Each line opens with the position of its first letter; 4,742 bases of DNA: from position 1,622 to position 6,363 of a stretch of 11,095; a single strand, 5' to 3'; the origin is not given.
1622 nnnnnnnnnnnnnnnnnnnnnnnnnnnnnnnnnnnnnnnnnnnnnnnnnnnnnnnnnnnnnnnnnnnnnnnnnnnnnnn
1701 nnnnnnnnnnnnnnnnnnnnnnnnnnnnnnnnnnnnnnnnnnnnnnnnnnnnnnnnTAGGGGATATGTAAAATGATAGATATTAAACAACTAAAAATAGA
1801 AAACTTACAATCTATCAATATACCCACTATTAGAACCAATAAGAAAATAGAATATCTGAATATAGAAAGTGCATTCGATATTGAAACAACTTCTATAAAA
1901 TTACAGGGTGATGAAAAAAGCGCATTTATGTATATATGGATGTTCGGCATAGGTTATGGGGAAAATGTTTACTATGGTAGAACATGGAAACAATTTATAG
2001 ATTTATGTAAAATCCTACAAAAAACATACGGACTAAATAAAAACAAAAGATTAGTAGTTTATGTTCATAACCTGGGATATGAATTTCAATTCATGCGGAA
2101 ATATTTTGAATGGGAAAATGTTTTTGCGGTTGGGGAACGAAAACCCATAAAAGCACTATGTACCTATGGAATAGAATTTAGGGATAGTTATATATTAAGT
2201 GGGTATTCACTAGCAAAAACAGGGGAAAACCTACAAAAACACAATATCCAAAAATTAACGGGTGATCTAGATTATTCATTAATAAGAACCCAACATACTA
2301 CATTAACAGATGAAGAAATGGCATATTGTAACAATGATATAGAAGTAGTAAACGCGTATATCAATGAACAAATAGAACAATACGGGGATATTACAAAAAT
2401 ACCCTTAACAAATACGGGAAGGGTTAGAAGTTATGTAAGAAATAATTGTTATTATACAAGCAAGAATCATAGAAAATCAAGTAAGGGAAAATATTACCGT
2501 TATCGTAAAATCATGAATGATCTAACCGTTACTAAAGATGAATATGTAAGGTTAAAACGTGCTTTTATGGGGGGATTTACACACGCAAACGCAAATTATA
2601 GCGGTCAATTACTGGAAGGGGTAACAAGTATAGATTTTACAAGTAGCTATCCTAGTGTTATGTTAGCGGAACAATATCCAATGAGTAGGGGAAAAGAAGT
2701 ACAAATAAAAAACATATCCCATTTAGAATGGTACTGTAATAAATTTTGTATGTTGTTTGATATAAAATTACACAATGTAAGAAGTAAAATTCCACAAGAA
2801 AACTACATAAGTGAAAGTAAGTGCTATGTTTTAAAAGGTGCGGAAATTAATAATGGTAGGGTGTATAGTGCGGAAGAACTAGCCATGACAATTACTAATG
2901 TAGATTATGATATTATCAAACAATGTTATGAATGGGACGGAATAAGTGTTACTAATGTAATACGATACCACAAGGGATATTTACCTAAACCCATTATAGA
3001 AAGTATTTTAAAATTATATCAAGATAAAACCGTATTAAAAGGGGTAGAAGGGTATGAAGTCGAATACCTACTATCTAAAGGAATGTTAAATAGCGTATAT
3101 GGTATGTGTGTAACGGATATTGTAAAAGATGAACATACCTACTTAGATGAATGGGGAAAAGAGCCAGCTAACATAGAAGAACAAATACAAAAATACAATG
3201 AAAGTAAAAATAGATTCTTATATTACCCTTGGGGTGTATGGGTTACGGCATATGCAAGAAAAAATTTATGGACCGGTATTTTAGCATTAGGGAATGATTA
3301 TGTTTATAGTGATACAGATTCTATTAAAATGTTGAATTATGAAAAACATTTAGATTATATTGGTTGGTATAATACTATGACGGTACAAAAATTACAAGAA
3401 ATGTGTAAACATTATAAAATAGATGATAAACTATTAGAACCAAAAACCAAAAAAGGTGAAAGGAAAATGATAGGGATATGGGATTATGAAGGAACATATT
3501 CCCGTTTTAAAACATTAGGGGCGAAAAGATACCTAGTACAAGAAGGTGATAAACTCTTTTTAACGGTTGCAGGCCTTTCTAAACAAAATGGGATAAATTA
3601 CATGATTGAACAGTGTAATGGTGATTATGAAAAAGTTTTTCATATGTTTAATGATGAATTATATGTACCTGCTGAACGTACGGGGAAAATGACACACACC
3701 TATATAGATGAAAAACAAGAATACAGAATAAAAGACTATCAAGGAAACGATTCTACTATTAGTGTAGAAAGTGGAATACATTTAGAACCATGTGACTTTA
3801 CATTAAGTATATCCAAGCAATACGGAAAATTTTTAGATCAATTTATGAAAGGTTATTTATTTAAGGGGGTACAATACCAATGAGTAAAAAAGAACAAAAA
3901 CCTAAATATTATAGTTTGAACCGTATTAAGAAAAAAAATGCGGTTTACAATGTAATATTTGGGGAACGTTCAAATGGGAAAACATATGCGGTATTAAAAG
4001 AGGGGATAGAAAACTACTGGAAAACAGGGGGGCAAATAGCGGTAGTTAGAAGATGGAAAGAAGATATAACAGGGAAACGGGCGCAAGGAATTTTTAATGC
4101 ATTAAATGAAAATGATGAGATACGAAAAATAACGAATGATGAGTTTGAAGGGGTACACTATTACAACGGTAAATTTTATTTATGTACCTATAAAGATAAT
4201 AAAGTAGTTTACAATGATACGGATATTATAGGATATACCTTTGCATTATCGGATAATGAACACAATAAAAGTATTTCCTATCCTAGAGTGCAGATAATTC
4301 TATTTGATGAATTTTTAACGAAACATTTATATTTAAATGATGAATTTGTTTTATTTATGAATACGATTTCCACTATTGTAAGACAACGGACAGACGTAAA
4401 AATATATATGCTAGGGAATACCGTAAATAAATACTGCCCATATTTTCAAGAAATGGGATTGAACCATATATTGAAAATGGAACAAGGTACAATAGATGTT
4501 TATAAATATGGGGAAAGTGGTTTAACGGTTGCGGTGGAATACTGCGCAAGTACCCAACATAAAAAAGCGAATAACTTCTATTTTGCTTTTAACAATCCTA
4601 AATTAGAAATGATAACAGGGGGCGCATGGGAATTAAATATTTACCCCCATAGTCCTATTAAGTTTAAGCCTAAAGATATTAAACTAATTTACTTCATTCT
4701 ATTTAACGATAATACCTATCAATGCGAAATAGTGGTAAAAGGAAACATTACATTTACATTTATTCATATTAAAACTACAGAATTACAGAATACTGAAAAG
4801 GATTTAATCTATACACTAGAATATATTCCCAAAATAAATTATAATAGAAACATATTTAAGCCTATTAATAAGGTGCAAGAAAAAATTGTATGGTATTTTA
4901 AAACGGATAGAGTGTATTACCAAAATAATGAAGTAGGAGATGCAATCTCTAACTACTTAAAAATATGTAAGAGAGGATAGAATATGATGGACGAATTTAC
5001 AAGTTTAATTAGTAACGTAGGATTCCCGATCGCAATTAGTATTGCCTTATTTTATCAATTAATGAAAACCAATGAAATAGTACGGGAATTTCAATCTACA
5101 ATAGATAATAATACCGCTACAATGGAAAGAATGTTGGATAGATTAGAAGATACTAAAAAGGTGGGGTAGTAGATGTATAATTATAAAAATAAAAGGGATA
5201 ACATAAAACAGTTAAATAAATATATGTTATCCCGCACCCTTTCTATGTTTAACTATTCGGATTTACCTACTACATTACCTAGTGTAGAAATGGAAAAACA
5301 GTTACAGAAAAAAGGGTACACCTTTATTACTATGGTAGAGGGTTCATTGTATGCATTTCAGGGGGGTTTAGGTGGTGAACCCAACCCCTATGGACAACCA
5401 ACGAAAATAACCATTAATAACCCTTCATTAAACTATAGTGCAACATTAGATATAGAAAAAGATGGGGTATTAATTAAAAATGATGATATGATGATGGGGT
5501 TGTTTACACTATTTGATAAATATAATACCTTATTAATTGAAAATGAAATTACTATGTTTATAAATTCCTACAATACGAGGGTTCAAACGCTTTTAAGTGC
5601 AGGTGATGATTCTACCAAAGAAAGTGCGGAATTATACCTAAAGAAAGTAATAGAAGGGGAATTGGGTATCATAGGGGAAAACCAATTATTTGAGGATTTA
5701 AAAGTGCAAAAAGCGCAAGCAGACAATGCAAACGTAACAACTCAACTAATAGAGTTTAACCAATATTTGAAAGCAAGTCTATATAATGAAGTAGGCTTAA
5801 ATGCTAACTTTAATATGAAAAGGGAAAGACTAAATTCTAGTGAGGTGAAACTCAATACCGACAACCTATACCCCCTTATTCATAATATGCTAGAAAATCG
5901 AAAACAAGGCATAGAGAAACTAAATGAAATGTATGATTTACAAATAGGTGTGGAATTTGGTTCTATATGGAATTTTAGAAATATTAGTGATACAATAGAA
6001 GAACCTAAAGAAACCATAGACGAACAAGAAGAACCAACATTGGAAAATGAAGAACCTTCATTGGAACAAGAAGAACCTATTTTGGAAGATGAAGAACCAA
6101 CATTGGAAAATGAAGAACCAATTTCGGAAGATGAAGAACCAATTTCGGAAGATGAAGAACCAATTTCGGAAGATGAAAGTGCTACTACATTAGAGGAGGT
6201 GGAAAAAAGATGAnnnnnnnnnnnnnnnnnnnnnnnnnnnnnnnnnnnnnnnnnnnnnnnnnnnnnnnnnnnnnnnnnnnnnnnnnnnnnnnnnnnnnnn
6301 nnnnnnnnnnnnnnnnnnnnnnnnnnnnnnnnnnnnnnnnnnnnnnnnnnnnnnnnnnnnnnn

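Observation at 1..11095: A complete, ITR-bounded, strictly unidirectional ~11.1-kb protein-primed tailed-phage genome with a minimal gene set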

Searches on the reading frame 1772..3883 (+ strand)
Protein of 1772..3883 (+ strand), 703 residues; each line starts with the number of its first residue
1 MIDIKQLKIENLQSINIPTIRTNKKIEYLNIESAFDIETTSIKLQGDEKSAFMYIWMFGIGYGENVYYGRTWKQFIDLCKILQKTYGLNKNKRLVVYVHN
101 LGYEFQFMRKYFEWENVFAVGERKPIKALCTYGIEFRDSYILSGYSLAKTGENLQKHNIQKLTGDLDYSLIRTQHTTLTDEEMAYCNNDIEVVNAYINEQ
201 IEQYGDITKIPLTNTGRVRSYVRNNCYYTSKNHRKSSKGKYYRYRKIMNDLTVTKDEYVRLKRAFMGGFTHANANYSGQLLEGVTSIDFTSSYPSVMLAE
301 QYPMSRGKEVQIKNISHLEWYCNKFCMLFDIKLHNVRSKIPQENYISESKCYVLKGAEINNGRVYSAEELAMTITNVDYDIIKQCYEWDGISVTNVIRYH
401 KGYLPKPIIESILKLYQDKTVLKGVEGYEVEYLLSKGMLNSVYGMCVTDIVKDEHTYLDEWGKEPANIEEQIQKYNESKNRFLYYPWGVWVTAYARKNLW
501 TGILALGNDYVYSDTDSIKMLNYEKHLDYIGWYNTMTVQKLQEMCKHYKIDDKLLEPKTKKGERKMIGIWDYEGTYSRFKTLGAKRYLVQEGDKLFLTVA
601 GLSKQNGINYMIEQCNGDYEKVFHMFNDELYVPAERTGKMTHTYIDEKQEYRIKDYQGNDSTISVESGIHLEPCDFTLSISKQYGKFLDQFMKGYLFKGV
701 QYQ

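Call 6: search_protein_families(library=pfam, proteins=[window:1772-3883:+], max_evalue=0.01)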
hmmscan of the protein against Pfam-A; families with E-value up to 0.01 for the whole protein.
window:1772-3883:+ (703 aa): 1 family
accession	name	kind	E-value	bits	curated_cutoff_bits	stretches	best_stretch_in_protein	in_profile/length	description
PF03175.18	DNA_pol_B_2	-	1.6e-13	50.9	25.8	1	159-483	118-423/468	DNA polymerase type B, organellar and viral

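Call 7: search_protein_families(library=phrogs, proteins=[window:1772-3883:+], max_evalue=0.01)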
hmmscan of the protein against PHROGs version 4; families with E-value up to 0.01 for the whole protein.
window:1772-3883:+ (703 aa): 1 family
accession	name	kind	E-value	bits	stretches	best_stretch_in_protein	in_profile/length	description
phrog_1907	-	DNA, RNA and nucleotide metabolism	6.6e-89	300.2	1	33-691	17-615/629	DNA polymerase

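Call 12: search_dna_similar(query=window:1772-3883:+, collection=phages, mode=protein, max_rows=40)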
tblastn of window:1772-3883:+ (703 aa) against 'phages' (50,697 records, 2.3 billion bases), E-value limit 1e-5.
Records with a match: 159; places in all: 159; records where one place covers at least 80% of the query: 27.
Best place of each record, by identity: 60-80% 6; <60% 153.
By first word of the organism name: Bacillus 95; Bacteriophage 18; Curtobacterium 11; Salmonella 8; Clostridium 8; Enterococcus 3; Amedibacillus 2; Microbacterium 2; Glutamicibacter 2; Rhizobium 2; and 7 more.
By host as written in the record: - 41; Bacillus subtilis 13; Bacillus cereus 11; Bacillus thuringiensis subspecies kurstaki 6; Curtobacterium flaccumfaciens NRRL B-729 SEA 6; Clostridium perfringens 6; Curtobacterium flaccumfaciens NRRL B-59340 5; Salmonella enterica subsp. enterica serovar Enteritidis PT1 4; and 37 more.
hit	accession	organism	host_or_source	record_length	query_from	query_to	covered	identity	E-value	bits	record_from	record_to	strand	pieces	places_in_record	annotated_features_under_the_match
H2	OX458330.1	Acinetobacter phage Phanie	wastewater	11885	12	702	98%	64.5%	0e+0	904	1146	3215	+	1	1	DNA polymerase, phage-associated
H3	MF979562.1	Pectobacterium phage DU_PP_III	Pectobacterium sp.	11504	12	702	98%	64.5%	0e+0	934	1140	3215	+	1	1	DNA polymerase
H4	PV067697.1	Enterobacter phage Entb_47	Enterobacter hormaechei 156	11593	12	702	98%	64.4%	0e+0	927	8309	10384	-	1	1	hypothetical protein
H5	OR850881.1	Salmonella phage S.Kent 1-2-1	Salmonella enterica subsp. enterica ...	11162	21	702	97%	62.2%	0e+0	887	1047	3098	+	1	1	record has no annotation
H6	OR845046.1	Salmonella phage S.Ent 1-35-3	Salmonella enterica subsp. enterica ...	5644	7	699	99%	59.8%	0e+0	842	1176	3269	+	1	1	record has no annotation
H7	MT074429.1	Salmonella phage astrithr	Salmonella enterica subsp. enterica ...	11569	7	699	99%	59.2%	0e+0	837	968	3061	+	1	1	hypothetical protein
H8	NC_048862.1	Salmonella phage astrithr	Salmonella enterica subsp. enterica ...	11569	7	699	99%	59.2%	0e+0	837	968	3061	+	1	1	DNA polymerase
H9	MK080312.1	Salmonella phage Astrid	Salmonella enterica subsp. enterica ...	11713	7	699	99%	59.1%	0e+0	833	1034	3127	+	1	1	DNA polymerase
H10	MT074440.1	Salmonella phage assan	Salmonella enterica subsp. enterica ...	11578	7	699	99%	59.1%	0e+0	832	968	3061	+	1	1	hypothetical protein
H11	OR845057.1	Salmonella phage S.Ent 1-35-3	Salmonella enterica subsp. enterica ...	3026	7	684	96%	60.2%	0e+0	835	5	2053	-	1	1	record has no annotation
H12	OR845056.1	Salmonella phage S.Ent 1-35-3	Salmonella enterica subsp. enterica ...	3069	7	679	96%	60.1%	0e+0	827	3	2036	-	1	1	record has no annotation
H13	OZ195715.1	Vibrio phage K58 g2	Seawater and oysters mix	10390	5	701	99%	57.7%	0e+0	811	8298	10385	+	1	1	DNA polymerase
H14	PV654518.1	Shigella phage vB_SHGBLB0004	Shigella flexneri (EUROGROUP BIOLAB ...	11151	6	699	99%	48.8%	0e+0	665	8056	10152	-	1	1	hypothetical protein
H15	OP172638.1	Amedibacillus phage AD70P2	Amedibacillus_QUJU_s CSC70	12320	25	681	93%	35.7%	1e-85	301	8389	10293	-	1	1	DNA polymerase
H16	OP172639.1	Amedibacillus phage AD70P3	Amedibacillus_QUJU_s CSC70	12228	25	681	93%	35.6%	1e-86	303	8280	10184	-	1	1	DNA polymerase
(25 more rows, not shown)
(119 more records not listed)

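Call 100: search_solved_structures(query=window:1772-3880:+, max_evalue=0.001)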
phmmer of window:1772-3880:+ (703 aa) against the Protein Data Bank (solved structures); distinct sequences matched with E-value up to 0.001: 1.
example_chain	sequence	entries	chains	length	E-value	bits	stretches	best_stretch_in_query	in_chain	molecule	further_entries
1xhx_A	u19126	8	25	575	3.6e-10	42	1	159-522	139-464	DNA polymerase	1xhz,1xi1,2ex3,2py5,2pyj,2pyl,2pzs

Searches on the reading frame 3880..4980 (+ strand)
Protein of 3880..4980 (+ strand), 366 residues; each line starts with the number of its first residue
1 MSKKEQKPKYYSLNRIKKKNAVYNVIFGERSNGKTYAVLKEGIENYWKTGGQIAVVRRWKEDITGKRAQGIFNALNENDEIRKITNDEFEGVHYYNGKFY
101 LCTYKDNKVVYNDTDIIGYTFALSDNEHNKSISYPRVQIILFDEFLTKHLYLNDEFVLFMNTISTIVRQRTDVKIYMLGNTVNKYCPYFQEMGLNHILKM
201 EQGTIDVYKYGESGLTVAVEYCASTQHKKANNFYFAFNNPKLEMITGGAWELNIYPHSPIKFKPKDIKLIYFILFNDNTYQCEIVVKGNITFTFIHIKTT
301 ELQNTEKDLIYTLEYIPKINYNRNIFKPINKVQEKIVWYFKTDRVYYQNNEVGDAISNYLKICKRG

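Call 6: search_protein_families(library=pfam, proteins=[window:3880-4980:+], max_evalue=0.01)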
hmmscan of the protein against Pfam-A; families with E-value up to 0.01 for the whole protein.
window:3880-4980:+ (366 aa): 1 family
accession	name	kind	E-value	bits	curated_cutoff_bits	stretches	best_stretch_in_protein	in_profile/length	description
PF05894.18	Podovirus_Gp16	-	6.7e-18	65.6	25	1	7-191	3-169/331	Podovirus DNA encapsidation protein (Gp16)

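Call 7: search_protein_families(library=phrogs, proteins=[window:3880-4980:+], max_evalue=0.01)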
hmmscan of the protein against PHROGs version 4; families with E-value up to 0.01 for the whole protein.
window:3880-4980:+ (366 aa): 2 families
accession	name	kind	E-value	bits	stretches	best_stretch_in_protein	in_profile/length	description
phrog_2150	-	head and packaging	1.2e-31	111.3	1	5-356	2-333/341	terminase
phrog_31603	-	head and packaging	2e-10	41.5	1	16-194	14-203/366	terminase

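Call 101: search_solved_structures(query=window:3880-4977:+, max_evalue=0.001)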
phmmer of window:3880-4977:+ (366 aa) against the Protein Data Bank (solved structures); distinct sequences matched with E-value up to 0.001: 3.
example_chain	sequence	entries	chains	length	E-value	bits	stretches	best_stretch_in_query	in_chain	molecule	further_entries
5hd9_A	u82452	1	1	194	7.5e-12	48.1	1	10-191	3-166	Encapsidation protein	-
7jqq_A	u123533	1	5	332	2.8e-11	46.2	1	7-193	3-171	DNA packaging protein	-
7jq6_A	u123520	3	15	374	1.2e-09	40.9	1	25-194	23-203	Encapsidation protein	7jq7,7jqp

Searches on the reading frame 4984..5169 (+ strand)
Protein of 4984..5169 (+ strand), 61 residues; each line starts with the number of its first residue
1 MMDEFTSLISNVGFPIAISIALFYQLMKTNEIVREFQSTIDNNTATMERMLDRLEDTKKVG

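Call 6: search_protein_families(library=pfam, proteins=[window:4984-5169:+], max_evalue=0.01)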
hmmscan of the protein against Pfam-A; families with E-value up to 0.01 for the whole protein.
window:4984-5169:+ (61 aa): 1 family
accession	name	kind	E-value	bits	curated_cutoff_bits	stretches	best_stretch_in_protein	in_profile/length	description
PF12841.12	YvrJ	-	0.00015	21.7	29.5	1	8-20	1-13/36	YvrJ protein family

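Call 7: search_protein_families(library=phrogs, proteins=[window:4984-5169:+], max_evalue=0.01)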
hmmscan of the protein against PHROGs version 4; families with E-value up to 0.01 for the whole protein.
window:4984-5169:+ (61 aa): 3 families
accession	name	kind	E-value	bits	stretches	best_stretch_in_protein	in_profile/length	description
phrog_4898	-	lysis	1.9e-08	35.5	1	2-58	1-55/62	holin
phrog_9829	-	unknown function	0.00037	21.8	1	4-55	2-54/95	-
phrog_2429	-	moron, auxiliary metabolic gene and host takeover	0.00064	20.9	1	1-56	1-63/82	involved in bacteriocin production or immunity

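Call 92: find_encoding_contigs(protein=window:4984-5169:+, flank=10000, max_places=10)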
Protein window:4984-5169:+ (61 aa): 6 contigs read that carry it; 6 places shown.
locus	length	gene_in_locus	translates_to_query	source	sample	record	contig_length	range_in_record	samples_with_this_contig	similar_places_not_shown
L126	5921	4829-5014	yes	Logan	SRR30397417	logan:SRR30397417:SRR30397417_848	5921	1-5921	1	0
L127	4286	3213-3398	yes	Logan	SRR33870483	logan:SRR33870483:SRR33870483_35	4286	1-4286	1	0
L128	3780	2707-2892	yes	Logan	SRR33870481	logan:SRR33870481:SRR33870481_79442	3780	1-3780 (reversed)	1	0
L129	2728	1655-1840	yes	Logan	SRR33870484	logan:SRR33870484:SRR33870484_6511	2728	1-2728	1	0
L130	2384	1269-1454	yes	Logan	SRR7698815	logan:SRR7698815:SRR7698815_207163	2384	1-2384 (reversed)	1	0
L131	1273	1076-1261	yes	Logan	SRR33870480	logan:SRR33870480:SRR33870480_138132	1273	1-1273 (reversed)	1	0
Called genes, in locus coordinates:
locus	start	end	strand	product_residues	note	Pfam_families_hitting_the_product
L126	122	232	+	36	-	-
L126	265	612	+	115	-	-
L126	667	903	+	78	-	-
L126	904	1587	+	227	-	-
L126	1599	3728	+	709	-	PF03175:DNA_pol_B_2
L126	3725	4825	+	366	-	PF05894:Podovirus_Gp16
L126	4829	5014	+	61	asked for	-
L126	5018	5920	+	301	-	?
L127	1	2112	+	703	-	PF03175:DNA_pol_B_2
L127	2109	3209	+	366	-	PF05894:Podovirus_Gp16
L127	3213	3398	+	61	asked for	-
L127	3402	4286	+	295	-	?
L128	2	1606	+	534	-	?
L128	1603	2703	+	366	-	PF05894:Podovirus_Gp16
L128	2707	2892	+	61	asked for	-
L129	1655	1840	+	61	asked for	-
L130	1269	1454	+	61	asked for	-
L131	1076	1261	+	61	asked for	-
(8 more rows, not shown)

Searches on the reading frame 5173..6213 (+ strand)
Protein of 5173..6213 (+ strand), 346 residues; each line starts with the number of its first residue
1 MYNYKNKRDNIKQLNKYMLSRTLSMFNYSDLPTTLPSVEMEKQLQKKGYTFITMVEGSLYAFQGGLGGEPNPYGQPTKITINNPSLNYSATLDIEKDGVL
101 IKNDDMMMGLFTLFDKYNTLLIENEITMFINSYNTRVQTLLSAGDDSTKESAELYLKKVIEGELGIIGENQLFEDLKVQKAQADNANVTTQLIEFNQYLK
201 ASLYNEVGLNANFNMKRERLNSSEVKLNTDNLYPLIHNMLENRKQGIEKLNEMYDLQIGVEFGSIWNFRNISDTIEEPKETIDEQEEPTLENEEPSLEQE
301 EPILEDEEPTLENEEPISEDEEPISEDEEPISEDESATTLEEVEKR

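Call 6: search_protein_families(library=pfam, proteins=[window:5173-6213:+], max_evalue=0.01)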
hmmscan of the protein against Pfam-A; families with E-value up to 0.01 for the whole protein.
window:5173-6213:+ (346 aa): 1 family
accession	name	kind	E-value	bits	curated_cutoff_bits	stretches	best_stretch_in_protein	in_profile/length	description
PF05352.17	Phage_connector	-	2.4e-17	63.8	25.6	1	12-262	18-276/281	Phage Connector (GP10)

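Call 7: search_protein_families(library=phrogs, proteins=[window:5173-6213:+], max_evalue=0.01)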
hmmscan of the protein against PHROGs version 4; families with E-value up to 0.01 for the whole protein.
window:5173-6213:+ (346 aa): 1 family
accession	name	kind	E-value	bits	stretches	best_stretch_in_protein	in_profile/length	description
phrog_2038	-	connector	1.5e-40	140.5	1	10-272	24-298/314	upper collar connector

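Call 102: search_solved_structures(query=window:5173-6210:+, max_evalue=0.001)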
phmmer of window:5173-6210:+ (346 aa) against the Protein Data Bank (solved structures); distinct sequences matched with E-value up to 0.001: 4.
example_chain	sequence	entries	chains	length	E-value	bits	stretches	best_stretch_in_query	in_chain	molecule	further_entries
7pv2_A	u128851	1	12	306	8.4e-17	64.7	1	12-262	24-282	Head-tail connector (Portal protein)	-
1fou_A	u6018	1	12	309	8.1e-12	48.3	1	10-263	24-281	UPPER COLLAR PROTEIN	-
1h5w_A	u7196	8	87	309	8.8e-12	48.2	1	10-263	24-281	UPPER COLLAR PROTEIN | Portal protein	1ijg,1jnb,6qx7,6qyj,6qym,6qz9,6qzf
7pv4_A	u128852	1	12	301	4.5e-06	29.4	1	16-261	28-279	Connector protein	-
